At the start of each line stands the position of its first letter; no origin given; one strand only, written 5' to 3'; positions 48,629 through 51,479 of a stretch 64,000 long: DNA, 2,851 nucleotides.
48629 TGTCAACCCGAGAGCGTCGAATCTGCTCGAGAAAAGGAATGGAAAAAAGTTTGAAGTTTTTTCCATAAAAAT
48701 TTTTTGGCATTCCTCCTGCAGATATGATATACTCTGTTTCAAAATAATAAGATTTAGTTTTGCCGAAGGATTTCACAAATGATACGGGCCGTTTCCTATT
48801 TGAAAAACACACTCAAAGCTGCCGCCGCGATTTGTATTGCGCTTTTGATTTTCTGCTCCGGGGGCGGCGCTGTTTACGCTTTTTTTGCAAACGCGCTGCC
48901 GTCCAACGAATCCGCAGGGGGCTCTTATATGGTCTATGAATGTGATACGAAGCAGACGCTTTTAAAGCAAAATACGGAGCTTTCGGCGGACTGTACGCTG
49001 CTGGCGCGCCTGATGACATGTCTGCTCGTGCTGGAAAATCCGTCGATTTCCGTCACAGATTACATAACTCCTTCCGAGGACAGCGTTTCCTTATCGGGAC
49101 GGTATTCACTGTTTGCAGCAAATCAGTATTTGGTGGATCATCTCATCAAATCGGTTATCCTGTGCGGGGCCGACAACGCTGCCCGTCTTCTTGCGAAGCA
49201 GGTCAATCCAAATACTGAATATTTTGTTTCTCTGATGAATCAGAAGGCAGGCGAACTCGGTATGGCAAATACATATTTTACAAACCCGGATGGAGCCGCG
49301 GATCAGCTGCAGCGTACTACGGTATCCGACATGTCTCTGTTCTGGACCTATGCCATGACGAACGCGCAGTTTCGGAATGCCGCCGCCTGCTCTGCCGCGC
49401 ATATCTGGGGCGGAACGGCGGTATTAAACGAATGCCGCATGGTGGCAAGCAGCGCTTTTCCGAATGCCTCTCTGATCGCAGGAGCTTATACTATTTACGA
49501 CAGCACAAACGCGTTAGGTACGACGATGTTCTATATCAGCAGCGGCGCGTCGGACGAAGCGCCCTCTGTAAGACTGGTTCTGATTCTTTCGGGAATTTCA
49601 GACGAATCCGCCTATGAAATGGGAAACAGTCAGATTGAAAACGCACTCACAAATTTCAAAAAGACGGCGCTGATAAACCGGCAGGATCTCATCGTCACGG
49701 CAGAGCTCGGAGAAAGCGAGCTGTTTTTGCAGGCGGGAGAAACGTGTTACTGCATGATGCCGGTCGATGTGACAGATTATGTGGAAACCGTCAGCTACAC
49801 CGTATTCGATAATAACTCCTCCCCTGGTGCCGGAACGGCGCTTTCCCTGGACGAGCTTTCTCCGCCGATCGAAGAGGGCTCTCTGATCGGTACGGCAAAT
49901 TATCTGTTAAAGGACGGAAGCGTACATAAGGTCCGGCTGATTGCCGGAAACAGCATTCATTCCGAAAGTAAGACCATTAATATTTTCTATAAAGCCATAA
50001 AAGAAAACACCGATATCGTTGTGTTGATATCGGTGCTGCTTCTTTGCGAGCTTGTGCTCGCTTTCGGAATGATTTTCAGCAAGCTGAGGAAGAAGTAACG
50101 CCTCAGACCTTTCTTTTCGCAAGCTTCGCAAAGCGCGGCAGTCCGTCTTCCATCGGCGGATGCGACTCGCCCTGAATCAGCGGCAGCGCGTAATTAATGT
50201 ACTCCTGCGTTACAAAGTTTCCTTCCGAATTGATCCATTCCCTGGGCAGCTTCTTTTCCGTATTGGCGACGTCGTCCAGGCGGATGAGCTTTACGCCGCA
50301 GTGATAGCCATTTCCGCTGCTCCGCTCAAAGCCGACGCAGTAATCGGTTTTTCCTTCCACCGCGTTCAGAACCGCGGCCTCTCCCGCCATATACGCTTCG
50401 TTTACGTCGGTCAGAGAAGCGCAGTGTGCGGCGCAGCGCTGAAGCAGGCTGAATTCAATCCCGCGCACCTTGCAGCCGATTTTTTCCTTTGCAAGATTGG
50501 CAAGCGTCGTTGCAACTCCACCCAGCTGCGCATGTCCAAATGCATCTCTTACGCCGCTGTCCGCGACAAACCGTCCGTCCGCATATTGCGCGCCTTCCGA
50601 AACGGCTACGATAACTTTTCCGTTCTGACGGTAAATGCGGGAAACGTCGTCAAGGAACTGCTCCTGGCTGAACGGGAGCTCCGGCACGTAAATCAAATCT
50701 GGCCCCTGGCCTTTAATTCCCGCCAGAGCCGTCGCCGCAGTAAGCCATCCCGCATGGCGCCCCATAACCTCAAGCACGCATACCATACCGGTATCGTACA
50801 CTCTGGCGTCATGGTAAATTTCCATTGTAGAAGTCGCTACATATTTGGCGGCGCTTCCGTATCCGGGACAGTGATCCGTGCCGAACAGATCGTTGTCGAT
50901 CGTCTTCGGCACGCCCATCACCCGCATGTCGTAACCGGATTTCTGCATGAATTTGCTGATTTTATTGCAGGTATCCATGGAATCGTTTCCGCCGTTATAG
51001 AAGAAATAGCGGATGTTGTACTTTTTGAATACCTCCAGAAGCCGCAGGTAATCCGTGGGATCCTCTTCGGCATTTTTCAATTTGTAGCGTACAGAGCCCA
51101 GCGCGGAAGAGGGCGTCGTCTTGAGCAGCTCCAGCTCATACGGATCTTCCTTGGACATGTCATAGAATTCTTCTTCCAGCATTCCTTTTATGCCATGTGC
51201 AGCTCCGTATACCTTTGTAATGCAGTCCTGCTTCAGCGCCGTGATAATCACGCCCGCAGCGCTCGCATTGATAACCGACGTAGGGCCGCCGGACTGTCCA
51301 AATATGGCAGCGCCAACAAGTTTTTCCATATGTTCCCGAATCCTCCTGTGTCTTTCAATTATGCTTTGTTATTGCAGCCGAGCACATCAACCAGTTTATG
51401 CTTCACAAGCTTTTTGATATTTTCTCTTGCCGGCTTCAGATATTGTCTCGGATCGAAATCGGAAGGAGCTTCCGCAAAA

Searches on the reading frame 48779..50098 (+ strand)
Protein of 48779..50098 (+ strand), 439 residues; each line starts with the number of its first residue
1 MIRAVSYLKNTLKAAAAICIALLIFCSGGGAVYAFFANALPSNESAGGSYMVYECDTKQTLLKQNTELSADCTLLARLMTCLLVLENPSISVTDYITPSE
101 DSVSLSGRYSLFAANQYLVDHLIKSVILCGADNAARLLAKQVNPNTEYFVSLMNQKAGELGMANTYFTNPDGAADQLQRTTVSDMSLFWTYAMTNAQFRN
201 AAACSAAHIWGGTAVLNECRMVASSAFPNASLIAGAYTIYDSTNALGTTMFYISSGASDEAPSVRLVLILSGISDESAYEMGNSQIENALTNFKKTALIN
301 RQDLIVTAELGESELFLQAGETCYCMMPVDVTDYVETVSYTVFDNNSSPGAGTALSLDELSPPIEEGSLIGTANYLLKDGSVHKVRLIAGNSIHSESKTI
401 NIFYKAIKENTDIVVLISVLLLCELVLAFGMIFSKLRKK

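Call 35: search_protein_families(library=pfam, proteins=[window:48779-50098:+], max_evalue=0.001)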
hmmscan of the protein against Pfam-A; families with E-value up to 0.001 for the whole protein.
window:48779-50098:+ (439 aa): 1 family
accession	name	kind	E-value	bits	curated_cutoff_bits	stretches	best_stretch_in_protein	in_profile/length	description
PF00768.25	Peptidase_S11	-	2.9e-21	76.5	27.6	1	44-194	9-167/239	D-alanyl-D-alanine carboxypeptidase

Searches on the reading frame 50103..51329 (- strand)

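Call 35: search_protein_families(library=pfam, proteins=[window:50103-51329:-], max_evalue=0.001)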
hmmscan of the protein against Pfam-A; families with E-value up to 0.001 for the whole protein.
window:50103-51329:- (408 aa): 1 family
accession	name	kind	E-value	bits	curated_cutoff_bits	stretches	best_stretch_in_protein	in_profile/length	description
PF00365.25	PFK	-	1.4e-58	198.9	30.9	1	11-288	5-273/277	Phosphofructokinase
